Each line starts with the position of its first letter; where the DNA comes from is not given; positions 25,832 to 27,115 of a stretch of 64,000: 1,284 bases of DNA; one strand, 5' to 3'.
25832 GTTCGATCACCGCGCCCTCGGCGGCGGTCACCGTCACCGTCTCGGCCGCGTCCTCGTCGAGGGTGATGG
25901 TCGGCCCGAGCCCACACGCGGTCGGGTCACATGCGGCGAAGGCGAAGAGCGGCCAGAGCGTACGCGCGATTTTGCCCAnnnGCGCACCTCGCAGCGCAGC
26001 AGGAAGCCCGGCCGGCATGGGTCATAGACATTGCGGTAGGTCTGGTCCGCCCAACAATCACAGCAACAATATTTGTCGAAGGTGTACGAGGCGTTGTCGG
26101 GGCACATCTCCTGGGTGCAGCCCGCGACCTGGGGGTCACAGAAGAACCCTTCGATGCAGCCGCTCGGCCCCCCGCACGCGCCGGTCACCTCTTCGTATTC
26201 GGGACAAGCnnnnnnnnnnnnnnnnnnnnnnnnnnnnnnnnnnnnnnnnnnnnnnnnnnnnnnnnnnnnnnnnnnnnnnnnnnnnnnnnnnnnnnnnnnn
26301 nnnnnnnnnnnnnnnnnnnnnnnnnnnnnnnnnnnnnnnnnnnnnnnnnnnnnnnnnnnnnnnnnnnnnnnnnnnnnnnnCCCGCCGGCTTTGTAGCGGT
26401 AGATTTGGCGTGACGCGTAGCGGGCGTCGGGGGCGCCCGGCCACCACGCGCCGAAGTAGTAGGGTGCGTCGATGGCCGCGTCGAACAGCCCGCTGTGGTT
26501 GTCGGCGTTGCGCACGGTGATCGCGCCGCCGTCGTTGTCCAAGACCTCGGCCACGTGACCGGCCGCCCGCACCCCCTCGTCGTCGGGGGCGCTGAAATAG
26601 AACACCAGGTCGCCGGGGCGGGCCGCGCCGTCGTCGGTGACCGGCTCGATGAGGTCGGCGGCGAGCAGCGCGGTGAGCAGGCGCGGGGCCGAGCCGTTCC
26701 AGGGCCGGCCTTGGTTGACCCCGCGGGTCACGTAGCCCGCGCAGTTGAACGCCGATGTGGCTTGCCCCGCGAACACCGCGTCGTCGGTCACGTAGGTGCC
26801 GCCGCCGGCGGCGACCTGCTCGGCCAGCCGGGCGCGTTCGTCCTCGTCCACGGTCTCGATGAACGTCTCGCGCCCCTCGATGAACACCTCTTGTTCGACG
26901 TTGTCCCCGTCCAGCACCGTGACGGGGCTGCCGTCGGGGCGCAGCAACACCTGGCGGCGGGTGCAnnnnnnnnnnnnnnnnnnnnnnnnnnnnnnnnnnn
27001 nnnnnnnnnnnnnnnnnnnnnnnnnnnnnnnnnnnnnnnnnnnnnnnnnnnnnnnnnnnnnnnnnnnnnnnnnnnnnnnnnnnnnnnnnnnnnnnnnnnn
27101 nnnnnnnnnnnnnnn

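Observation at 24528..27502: Tandem paralogous lipoproteins share a highly conserved Cys-rich C-terminal module behind thrombospondin type-3 repeats, with different N-terminal domains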

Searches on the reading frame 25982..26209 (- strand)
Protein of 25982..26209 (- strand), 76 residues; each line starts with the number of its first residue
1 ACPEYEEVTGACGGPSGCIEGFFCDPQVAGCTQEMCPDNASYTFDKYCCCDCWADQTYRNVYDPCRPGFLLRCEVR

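Call 7: find_homologous_proteins(query=window:25982-26206:-, max_evalue=0.01)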
Query seq(75 aa): no candidate shares three 5-residue words with the query. No homologue found.
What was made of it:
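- Tried and rejected: Word-index homologue search with the 75-aa module alone returned nothing (call 7).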

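Call 18: search_protein_representatives(alignment_id=A1)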
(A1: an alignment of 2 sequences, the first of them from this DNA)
Query: 2 sequences, 77 profile positions. Proteins with E-value up to 0.001 (for the whole library): 40; up to 1e-10: 34; up to 1e-30: 2. The best 40 are listed.
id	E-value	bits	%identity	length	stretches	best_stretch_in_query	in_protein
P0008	6.0e-44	164.5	-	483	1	1-77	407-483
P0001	3.2e-43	162.2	-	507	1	1-76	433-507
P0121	2.3e-26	108.1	-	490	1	1-76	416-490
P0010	3.5e-26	107.5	-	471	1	1-74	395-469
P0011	4.7e-26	107.1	-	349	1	1-74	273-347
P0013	2.8e-25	104.7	-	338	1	1-74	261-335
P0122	5.8e-25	103.7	-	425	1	1-76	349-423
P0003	1.2e-23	99.4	-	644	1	1-74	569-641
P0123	1.2e-22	96.3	-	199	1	1-73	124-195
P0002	1.8e-22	95.7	-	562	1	1-74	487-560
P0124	2.2e-22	95.4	-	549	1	1-74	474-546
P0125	5.2e-22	94.2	-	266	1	1-74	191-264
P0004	7.0e-21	90.6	-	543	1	1-75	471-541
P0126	2.3e-20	88.9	-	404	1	1-74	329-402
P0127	3.1e-20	88.5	-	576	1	1-75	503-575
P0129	1.5e-18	83.1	-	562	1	1-73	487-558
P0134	8.0e-17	77.6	-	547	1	1-74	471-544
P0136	7.9e-15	71.2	-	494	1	8-74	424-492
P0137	8.5e-15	71.1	-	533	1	1-76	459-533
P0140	6.1e-14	68.3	-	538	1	1-76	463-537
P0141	1.5e-13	67.1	-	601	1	14-75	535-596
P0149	2.6e-06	43.9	-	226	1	15-74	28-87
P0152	5.6e-04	36.4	-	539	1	10-74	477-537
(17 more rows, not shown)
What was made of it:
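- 25982..26206 (-): B C-terminal 12-Cys module (aa 433-507). Profile finds 40 proteins in 1.84 billion (call 18).
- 40 hits in 1.84 billion representatives, 39 of them C-terminal (call 18).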

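Call 32: find_related_loci(query=A4, collection=genome_contigs, flank=8000)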
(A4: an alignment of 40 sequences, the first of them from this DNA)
Query A4 (76 aa) in genome_contigs; peptide patterns used: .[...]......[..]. (x = any residue, [..] = any of these).
14 stretches matched a pattern; 8 encode a relative of the query (tblastn E <= 1e-3); 8 distinct loci.
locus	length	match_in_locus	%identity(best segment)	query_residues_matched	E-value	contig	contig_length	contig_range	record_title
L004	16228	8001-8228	64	1-76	2e-31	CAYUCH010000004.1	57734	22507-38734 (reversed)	MAG TPA_asm: uncultured Desulfobulbia bacterium isolate SRP077602_co5_539 genome assembly, contig: NODE_2494_length_5773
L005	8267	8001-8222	62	1-74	4e-29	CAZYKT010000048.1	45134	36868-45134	MAG TPA_asm: uncultured Polyangiaceae bacterium isolate SRP192927_co6_558 genome assembly, contig: NODE_1209_length_4513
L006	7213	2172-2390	55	1-73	3e-23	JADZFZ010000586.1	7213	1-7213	MAG: Deltaproteobacteria bacterium isolate SJ883 c_000000544187, whole genome shotgun sequence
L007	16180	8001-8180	58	17-76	6e-21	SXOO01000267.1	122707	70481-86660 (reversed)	MAG: Proteobacteria bacterium isolate F1-120-MAGs227 F1-120__c852069, whole genome shotgun sequence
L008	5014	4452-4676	48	1-74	1e-20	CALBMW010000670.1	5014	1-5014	MAG TPA_asm: uncultured Myxococcales bacterium isolate ERR2206779_bin.31_CONCOCT_v1.1_MAG genome assembly, contig: ERZ89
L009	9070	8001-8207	45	1-75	3e-18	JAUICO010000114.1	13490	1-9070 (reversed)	MAG: bacterium isolate 7_bin.36 NODE_3935_length_13490_cov_1.546135, whole genome shotgun sequence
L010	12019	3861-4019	53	24-76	2e-15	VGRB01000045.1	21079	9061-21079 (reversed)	MAG: Deltaproteobacteria bacterium isolate K_DeepCast_100m_m1_326 K_DeepCast_100m_m1_326_Ga0194127_10003245, whole genom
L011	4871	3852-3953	71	43-76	4e-14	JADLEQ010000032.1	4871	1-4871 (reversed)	MAG: Polyangiaceae bacterium isolate SJ329 c_000000301161, whole genome shotgun sequence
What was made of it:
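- The taxonomic range is narrow (call 32). The family is extremely rare and patchy, with 8 loci in 185,579 species genomes (call 32).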

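Call 36: predict_structure(alignment_id=A4)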
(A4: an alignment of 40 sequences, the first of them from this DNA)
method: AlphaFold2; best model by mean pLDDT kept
length: 76 residues; sequences in the alignment: 40
mean_pLDDT: 94.7   pTM: 0.79
mean pLDDT of the five models: 94.7, 92.6, 91.1, 90.9, 90.0
residues with pLDDT >= 90: 70; 70-90: 6; 50-70: 0; < 50: 0
segments of 3 or more residues with pLDDT < 50: none
pLDDT, mean of each block of 10 residues (from residue 1): 91 90 94 97 96 96 96 97
secondary structure, 60 per line:
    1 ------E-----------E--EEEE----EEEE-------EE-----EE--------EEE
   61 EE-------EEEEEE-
elements in order: E22-25 E30-33 E58-62 E70-75
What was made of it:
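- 25982..26206 (-): AlphaFold2 pLDDT 94.7 (call 36).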

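Call 38: search_protein_families(library=pfam, proteins=[P0122, P0129, P0124, P0136, P0134, P0141, P0127], max_evalue=0.1)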
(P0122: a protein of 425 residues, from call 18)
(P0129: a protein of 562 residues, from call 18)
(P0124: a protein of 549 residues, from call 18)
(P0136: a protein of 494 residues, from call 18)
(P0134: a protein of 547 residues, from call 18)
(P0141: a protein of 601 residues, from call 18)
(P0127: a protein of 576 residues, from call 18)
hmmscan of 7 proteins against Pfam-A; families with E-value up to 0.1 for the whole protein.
P0122 (425 aa): 1 family
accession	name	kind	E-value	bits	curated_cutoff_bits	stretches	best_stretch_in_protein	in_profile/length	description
PF02412.23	TSP_3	-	0.0074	16.4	25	1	311-332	15-36/36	Thrombospondin type 3 repeat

P0129 (562 aa): 2 families
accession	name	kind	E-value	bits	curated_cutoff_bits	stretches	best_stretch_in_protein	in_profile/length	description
PF02412.23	TSP_3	-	0.004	17.2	25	1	447-470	13-36/36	Thrombospondin type 3 repeat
PF05257.22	CHAP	-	0.011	16.6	26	1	278-350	10-75/81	CHAP domain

P0124 (549 aa): 1 family
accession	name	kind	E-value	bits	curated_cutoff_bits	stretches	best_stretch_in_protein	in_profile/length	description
PF02412.23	TSP_3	-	7.5e-06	26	25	1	435-457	14-36/36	Thrombospondin type 3 repeat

P0136 (494 aa): 0 families

P0134 (547 aa): 1 family
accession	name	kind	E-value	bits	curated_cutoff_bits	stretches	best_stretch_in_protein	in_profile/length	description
PF17765.7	MLTR_LBD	-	0.057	13.9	26.3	0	181-229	62-110/168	MmyB-like transcription regulator ligand binding domain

P0141 (601 aa): 1 family
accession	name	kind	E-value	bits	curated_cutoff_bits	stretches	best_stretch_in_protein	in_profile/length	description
PF02412.23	TSP_3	-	0.0045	17.1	25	1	478-509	2-33/36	Thrombospondin type 3 repeat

P0127 (576 aa): 1 family
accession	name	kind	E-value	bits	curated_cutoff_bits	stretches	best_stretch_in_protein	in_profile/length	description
PF05826.17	Phospholip_A2_2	-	0.017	15.7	22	1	196-266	4-75/97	Phospholipase A2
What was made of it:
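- P0127 has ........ and a Phospholip_A2_2 hit at E 0.017 (call 38).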

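Call 65: find_encoding_contigs(protein=P0140, flank=6000, max_places=3)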
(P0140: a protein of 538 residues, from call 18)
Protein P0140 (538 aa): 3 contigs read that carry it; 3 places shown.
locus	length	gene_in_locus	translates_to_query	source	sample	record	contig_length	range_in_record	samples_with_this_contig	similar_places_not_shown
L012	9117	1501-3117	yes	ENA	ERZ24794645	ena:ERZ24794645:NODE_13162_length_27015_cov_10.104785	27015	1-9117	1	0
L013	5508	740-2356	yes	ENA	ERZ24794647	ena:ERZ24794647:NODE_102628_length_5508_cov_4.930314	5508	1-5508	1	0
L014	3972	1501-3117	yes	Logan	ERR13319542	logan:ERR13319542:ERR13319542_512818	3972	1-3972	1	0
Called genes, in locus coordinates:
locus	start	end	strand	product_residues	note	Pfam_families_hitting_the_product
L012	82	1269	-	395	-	PF00089:Trypsin, PF13365:Trypsin_2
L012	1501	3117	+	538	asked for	PF02412:TSP_3 (faint)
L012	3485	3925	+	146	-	PF00043:GST_C, PF13410:GST_C_2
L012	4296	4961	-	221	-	-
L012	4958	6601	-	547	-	PF02472:ExbD (faint)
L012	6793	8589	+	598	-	PF00009:GTP_EFTU, PF03144:GTP_EFTU_D2, PF14492:EFG_III (weak), PF00679:EFG_C, PF06421:LepA_C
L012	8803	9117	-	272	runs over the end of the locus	-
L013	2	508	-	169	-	?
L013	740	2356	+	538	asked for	PF02412:TSP_3 (faint)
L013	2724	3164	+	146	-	PF00043:GST_C, PF13410:GST_C_2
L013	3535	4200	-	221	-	-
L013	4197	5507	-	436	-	?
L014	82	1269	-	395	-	PF00089:Trypsin, PF13365:Trypsin_2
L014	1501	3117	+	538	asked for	PF02412:TSP_3 (faint)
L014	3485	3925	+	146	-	PF00043:GST_C, PF13410:GST_C_2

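Call 66: find_encoding_contigs(protein=P0137, flank=6000, max_places=3)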
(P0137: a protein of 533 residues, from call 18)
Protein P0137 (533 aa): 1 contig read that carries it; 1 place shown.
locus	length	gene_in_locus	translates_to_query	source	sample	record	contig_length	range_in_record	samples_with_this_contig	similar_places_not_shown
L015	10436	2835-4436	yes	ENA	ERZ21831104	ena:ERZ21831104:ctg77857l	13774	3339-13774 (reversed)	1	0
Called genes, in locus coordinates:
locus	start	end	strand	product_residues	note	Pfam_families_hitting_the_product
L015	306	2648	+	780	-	PF01326:PPDK_N (faint), PF00391:PEP-utilizers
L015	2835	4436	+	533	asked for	-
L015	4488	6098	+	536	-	-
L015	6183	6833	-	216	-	PF00578:AhpC-TSA, PF08534:Redoxin, PF10417:1-cysPrx_C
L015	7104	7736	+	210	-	PF03551:PadR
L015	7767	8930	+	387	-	PF25954:Beta-barrel_RND_2, PF25990:Beta-barrel_YknX (weak), PF25967:RND-MFP_C (weak), PF25989:YknX_C (weak)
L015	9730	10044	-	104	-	-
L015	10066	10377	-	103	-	-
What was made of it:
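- Tried and rejected: A sample-of-origin check for module subtypes showed that P0140 and P0137 come from different samples (calls 65, 66).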

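Call 68: fold_search(model_id=the predicted structure, library=pdb)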
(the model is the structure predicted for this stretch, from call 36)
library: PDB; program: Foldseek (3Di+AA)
matches with E <= 10: 54; with E <= 0.001: 0
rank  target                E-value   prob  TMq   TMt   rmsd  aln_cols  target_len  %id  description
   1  1n8y_C                7.4e-01  0.18  0.25  0.05   7.7        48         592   27  Crystal structure of the extracellular region of rat HER2 (released 2003-02-18)
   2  4fhq                  7.9e-01  0.10  0.31  0.25   9.6        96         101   16  Crystal Structure of HVEM (released 2012-07-18)
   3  8vqd_A                1.1e+00  0.10  0.24  0.05   7.7        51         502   25  HER2 S310F in complex with TL1 Fab (released 2024-10-09)
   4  6nyp_F                1.6e+00  0.03  0.21  0.21  11.1        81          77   17  Crystal structure of UL144/BTLA complex (released 2019-05-29)
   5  3be1_A                1.9e+00  0.05  0.24  0.05  12.2        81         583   20  Dual specific bH1 Fab in complex with the extracellular domain of HER2/ErbB-2 (released 2008-11-18)
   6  7skc_MODEL_1_A        2.5e+00  0.15  0.26  0.51   5.4        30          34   20  Solution structure of spider toxin Ssp1a (released 2022-02-02)
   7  4rsu_L                2.5e+00  0.05  0.29  0.22  11.1        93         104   15  Crystal structure of the light and hvem complex (released 2015-02-04)
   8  5tl5_A                3.0e+00  0.06  0.23  0.18   7.3        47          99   19  COMPLEX BETWEEN HUMAN CD27 AND ANTIBODY M2177 (released 2017-06-14)
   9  6mgp_Y                3.7e+00  0.03  0.26  0.17  13.1        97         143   15  Structure of human 4-1BB / 4-1BBL complex (released 2018-11-14)
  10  8gye_D                3.7e+00  0.02  0.22  0.14   8.5        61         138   21  Crystal Structure of the 4-1BB in complex with ZG033 Fab (released 2023-09-27)
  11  4rsu_F                3.7e+00  0.01  0.18  0.15  10.7        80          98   16  Crystal structure of the light and hvem complex (released 2015-02-04)
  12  6a3v_V                3.9e+00  0.02  0.21  0.15   8.4        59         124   22  Complex structure of human 4-1BB and 4-1BBL (released 2018-10-10)
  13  6t3j_E                4.5e+00  0.01  0.21  0.15  10.3        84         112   17  Dual Epitope Targeting by Anti-DR5 Antibodies (released 2020-09-16)
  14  7lfs_D                4.8e+00  0.04  0.24  0.05   9.7        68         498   16  Crystal structure of the epidermal growth factor receptor extracellular region with A265V mutation in complex with epi (released 2021-11-17)
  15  8cgr_L                4.8e+00  0.02  0.23  0.17  11.4        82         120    8  Apramycin bound to the 30S body (released 2023-07-26)
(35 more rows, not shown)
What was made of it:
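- On Any described domain family, for the Cys-rich tail: Foldseek: best E 0.74, TM <= 0.31 (call 68).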

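Call 75: search_protein_families(library=pfam, proteins=[L004:424-2835:+, L004:4199-6160:+, L004:6375-8234:+, L004:8550-11543:-, L004:11922-12572:+, L004:12604-13113:+, L004:13191-13730:+], max_evalue=0.001)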
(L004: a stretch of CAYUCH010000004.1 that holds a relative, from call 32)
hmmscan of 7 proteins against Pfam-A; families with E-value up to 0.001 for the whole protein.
L004:424-2835:+ (803 aa): 5 families
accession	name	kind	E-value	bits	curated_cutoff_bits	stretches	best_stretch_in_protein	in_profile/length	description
PF03483.22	B3_4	-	1.1e-74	250.2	29.3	1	215-387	2-174/174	B3/4 domain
PF17759.6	tRNA_synthFbeta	-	1.1e-59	201.9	22.4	1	476-692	1-214/214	Phenylalanyl tRNA synthetase beta chain CLM domain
PF03147.19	FDX-ACB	-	5e-28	97.8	31.1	1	709-802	1-94/94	Ferredoxin-fold anticodon binding domain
PF03484.21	B5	-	4.2e-23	81.8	28.6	1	408-473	2-67/67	tRNA synthetase B5 domain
PF01588.26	tRNA_bind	-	1.6e-18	67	27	1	45-144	1-95/96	Putative tRNA binding domain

L004:4199-6160:+ (653 aa): 3 families
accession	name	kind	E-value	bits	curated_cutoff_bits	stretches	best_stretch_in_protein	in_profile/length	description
PF03781.23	FGE-sulfatase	-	2e-45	155.9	23.3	1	432-649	4-255/255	Sulfatase-modifying factor enzyme 1-like domain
PF08308.17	PEGA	-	1.6e-21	76.4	20.8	2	130-190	3-63/71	PEGA domain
PF13248.11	Zn_ribbon_3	-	0.00077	19.3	27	0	8-29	2-23/26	zinc-ribbon domain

L004:6375-8234:+ (619 aa): 1 family
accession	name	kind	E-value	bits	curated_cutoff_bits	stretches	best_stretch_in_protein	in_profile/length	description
PF02412.23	TSP_3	-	0.00015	21.8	25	1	505-527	14-36/36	Thrombospondin type 3 repeat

L004:8550-11543:- (997 aa): 3 families
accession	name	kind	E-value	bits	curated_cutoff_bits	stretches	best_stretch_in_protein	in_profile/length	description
PF00171.27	Aldedh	-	5.4e-126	421.3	23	1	528-979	13-458/461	Aldehyde dehydrogenase family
PF01619.24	Pro_dh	-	3.7e-87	292.8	27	1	137-441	3-278/278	Proline dehydrogenase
PF18083.6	PutA_N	-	5e-27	94.6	25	1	15-126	1-113/113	Proline utilization A N-terminal domain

L004:11922-12572:+ (216 aa): 1 family
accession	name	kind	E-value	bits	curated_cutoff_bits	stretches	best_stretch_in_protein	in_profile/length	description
PF01618.21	MotA_ExbB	-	1.3e-27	96.5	22.9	1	70-190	4-126/127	MotA/TolQ/ExbB proton channel family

L004:12604-13113:+ (169 aa): 1 family
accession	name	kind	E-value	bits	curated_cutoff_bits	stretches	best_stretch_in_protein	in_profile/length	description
PF02472.21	ExbD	-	2.3e-12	47.5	25.4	1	12-155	4-117/128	Biopolymer transport protein ExbD/TolR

L004:13191-13730:+ (179 aa): 1 family
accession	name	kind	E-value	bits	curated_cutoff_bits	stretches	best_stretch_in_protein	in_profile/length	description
PF02472.21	ExbD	-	1e-07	32.5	25.4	1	20-176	6-125/128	Biopolymer transport protein ExbD/TolR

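Call 77: search_protein_families(library=pfam, proteins=[window:25982-26209:-], max_evalue=10)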
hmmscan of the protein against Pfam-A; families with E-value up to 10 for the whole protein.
seq(76 aa): 1 family
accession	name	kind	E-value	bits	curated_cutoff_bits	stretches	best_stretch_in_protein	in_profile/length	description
PF17281.7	DUF5346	-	0.48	11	27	1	9-68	12-69/102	Family of unknown function (DUF5346)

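Call 78: search_solved_structures(query=A4, max_evalue=10)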
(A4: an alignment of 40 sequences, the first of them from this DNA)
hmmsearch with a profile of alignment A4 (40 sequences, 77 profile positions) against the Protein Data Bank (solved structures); distinct sequences matched with E-value up to 10: 0.
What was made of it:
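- On Any described domain family, for the Cys-rich tail: PDB profile search: 0 hits at E <= 10 (call 78).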

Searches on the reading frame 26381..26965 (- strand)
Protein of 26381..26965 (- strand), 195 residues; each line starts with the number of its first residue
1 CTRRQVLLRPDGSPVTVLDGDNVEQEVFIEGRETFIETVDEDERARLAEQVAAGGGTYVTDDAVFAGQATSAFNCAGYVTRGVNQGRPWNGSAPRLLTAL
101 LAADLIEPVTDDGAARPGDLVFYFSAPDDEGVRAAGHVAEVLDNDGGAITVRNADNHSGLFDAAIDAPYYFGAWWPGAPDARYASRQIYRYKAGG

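Call 26: search_solved_structures(query=A3, max_evalue=10, show_alignments=3)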
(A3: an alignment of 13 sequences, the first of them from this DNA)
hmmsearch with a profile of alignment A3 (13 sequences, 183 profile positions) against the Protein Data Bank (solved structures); distinct sequences matched with E-value up to 10: 5.
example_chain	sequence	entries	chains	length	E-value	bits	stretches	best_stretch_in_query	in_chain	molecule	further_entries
4r5f_A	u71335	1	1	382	0.13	15.1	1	25-106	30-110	Cysteine desulfurase IscS 2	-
4eb5_A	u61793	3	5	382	0.13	15.1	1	25-106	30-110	Probable cysteine desulfurase 2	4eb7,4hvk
4ue4_C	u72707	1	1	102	0.3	13.9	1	14-63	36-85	SIGNAL RECOGNITION PARTICLE PROTEIN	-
9f9t_A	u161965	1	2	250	0.85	12.5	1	90-169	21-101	Proteasome subunit alpha type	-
9f9p_A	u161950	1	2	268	0.88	12.4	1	90-169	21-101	Proteasome subunit alpha type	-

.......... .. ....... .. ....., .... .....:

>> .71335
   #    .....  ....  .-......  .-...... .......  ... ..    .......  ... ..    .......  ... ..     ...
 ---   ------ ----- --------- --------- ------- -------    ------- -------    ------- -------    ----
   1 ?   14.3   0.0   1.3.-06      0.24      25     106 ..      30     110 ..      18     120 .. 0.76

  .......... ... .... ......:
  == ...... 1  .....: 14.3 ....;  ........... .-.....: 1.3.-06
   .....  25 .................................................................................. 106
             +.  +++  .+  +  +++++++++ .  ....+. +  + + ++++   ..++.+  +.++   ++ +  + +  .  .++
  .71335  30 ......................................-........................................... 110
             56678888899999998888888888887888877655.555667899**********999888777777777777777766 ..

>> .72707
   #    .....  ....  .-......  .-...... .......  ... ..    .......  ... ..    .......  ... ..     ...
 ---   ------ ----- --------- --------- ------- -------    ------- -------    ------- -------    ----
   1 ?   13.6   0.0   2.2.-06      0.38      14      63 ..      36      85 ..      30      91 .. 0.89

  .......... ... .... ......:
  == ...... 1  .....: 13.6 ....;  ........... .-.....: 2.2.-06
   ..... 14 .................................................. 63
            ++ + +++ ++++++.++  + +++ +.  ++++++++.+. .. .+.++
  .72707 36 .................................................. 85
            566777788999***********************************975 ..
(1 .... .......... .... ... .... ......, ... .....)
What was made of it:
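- On CHAP / NlpC-P60 (papain-like amidases), gene B: Both structure-prediction jobs were spent on the module and on head A. The B-head profile against PDB sequences found nothing (call 26).
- The B-head profile found nothing in the PDB (call 26), and no structure was predicted for it.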
